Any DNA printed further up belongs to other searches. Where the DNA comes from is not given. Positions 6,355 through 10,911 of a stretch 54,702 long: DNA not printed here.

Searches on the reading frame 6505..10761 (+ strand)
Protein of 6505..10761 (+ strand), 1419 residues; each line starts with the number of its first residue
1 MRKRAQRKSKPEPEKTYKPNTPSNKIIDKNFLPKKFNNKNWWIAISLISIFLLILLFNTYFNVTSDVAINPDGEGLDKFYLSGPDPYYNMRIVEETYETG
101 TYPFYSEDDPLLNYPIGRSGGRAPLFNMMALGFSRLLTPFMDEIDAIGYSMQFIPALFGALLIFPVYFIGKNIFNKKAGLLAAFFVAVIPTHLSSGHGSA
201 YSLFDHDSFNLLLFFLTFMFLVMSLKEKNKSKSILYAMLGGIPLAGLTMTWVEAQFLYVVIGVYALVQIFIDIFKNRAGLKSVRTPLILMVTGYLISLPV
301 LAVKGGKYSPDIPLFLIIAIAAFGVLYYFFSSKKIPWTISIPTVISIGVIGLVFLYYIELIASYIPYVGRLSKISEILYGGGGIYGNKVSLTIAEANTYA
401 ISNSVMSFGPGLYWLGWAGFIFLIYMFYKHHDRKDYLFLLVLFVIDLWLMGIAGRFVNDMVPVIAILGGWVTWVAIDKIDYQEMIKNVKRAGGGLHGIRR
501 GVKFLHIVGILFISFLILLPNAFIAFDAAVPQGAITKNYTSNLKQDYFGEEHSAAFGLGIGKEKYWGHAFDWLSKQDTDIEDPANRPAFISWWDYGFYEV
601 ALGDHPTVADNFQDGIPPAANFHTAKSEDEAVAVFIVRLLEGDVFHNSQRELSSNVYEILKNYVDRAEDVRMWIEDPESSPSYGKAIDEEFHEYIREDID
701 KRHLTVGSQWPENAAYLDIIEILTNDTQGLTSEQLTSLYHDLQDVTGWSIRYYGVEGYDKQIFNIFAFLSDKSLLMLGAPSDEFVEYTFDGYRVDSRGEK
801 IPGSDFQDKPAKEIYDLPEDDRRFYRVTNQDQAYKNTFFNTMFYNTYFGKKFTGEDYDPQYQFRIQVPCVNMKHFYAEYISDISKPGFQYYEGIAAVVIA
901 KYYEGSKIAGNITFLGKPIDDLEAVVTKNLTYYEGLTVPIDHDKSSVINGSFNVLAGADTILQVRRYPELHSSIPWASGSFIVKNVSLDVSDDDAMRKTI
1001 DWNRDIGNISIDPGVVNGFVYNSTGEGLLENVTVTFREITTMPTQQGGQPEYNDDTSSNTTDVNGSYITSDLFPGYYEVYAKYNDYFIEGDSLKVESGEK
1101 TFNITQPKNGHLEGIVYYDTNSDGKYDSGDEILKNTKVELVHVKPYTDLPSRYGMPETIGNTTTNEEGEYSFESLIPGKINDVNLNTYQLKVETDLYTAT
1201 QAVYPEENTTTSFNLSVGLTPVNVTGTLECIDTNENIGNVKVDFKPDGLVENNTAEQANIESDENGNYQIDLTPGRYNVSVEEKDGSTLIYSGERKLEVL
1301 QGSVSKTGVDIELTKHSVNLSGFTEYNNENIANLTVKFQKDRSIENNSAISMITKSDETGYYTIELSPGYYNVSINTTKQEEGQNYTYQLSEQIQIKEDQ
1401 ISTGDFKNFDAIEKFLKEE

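Call 82: search_protein_families(library=ncbifam, proteins=[window:6505-10761:+], max_evalue=1e-8)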
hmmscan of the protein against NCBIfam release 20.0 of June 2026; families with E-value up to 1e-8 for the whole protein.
window:6505-10761:+ (1419 aa): 1 family
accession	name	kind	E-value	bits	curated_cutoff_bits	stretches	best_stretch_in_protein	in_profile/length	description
TIGR04154.1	archaeo_STT3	subfamily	8.7e-61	206.3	450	1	79-634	28-579/831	oligosaccharyl transferase, archaeosortase A system-associated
